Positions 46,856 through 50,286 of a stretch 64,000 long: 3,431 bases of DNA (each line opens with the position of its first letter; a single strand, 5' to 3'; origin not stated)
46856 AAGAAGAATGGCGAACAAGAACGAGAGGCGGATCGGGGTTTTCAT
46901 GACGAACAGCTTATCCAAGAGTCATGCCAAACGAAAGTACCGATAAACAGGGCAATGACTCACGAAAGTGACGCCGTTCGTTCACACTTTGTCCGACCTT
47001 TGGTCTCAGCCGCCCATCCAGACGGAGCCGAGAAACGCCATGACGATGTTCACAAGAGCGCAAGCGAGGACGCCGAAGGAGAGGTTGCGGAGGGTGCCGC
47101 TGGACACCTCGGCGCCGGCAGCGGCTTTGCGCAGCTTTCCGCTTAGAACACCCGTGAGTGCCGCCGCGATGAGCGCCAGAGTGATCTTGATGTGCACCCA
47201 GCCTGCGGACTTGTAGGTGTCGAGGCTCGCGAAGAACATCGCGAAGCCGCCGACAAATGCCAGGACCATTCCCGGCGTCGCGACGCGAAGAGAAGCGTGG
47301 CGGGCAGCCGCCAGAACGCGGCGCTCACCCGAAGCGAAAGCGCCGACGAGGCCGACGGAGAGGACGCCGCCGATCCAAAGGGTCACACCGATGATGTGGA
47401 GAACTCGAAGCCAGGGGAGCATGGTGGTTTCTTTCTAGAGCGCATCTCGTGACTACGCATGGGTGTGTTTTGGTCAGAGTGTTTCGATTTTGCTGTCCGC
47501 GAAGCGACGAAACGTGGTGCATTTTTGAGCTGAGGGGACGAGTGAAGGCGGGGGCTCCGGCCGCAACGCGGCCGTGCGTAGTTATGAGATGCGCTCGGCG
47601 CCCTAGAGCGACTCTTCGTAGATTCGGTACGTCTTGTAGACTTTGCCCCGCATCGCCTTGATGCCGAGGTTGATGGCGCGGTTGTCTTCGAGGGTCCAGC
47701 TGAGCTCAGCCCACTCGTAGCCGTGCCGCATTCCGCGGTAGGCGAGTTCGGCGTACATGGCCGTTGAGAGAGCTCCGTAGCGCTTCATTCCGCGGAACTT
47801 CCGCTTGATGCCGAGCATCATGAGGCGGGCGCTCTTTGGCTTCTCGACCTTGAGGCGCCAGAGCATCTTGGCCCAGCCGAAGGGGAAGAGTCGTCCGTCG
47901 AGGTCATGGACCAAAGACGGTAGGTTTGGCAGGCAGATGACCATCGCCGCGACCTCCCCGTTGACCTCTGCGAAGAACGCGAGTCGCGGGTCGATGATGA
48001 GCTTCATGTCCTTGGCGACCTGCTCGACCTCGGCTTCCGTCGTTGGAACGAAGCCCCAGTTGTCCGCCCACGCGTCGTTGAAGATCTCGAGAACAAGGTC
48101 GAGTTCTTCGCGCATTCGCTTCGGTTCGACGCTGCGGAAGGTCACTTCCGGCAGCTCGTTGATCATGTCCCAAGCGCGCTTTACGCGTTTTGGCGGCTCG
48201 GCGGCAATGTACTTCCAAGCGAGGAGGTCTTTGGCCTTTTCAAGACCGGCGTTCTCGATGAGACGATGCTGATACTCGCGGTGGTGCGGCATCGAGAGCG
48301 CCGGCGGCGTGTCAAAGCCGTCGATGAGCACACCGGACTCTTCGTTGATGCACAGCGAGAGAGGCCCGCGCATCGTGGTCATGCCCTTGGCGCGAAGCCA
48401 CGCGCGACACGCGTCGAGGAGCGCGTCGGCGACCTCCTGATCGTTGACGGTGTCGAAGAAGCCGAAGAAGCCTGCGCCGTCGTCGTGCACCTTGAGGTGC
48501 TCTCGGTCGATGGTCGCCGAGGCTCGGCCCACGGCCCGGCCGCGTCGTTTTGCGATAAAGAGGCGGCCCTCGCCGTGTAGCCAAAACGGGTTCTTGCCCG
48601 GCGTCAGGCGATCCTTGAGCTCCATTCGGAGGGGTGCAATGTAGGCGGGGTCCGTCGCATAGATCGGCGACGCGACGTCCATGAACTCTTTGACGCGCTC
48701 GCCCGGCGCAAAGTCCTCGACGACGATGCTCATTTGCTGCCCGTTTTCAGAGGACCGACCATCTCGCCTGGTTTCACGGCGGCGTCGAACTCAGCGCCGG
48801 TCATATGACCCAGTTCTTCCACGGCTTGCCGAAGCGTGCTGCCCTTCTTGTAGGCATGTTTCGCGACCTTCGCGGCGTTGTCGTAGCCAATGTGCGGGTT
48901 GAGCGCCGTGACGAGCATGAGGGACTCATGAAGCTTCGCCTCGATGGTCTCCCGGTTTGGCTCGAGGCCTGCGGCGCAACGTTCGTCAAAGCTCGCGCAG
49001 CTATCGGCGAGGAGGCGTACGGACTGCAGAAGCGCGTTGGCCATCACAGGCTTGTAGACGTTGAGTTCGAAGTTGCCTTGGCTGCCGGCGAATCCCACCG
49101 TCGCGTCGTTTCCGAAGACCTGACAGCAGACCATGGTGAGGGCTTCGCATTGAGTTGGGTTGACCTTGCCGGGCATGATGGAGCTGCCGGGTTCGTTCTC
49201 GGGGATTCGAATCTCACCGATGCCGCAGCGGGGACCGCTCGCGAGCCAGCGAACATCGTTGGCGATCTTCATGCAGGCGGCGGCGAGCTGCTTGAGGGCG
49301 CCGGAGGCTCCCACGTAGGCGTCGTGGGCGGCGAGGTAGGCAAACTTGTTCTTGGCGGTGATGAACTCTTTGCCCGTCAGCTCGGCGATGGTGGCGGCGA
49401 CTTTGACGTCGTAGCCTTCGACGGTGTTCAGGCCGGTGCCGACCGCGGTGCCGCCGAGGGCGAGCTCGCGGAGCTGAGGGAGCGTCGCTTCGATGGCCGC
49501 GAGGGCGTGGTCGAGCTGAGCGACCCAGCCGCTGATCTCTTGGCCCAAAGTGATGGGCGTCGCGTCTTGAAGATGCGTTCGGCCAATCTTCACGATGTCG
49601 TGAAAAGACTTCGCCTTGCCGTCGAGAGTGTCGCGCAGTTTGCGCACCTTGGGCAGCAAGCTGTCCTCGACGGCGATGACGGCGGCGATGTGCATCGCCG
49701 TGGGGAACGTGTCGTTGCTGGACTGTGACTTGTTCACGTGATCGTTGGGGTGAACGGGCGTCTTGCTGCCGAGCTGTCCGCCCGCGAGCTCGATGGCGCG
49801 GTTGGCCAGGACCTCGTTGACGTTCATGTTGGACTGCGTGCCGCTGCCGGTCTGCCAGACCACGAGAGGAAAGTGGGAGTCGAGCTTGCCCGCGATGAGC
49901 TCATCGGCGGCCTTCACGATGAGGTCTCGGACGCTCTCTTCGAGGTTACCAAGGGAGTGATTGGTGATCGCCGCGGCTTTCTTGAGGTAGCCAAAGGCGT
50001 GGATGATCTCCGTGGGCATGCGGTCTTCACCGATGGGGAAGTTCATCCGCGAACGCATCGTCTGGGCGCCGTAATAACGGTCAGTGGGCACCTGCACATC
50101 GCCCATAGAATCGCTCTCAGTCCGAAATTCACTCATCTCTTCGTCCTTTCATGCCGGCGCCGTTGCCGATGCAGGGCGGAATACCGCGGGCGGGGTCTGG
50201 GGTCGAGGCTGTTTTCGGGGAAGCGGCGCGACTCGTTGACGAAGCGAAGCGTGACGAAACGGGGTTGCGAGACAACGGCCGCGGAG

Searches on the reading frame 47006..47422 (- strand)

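Call 48: search_protein_families(library=pfam, proteins=[window:47006-47422:-], max_evalue=0.0001)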
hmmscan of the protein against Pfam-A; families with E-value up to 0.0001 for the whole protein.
window:47006-47422:- (138 aa): 1 family
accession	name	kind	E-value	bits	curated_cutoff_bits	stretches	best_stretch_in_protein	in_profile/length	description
PF03653.18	UPF0093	-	1e-07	32.8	34.2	1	2-111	5-122/146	Uncharacterised protein family (UPF0093)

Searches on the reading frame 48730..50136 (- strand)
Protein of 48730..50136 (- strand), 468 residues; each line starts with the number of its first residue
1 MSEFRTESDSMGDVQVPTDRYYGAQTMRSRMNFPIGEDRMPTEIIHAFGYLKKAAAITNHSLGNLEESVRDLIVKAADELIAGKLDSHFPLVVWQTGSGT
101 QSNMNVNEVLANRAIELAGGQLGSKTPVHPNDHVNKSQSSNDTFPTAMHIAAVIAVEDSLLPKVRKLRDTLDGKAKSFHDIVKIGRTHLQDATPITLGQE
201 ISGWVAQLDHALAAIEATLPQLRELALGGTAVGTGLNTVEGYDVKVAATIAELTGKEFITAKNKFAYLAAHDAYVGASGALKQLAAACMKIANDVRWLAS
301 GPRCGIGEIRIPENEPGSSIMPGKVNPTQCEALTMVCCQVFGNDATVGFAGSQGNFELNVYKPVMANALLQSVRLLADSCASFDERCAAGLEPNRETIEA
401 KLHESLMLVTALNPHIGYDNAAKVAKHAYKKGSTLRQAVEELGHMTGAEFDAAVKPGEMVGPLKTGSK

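Call 48: search_protein_families(library=pfam, proteins=[window:48730-50136:-], max_evalue=0.0001)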
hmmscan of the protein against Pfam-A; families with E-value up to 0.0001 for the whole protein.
window:48730-50136:- (468 aa): 2 families
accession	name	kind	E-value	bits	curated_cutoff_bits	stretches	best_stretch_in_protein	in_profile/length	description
PF00206.25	Lyase_1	-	1.2e-109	366.9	27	1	12-342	1-312/312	Lyase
PF10415.14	FumaraseC_C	-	4e-23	82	32.5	1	408-460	1-53/54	Fumarase C C-terminus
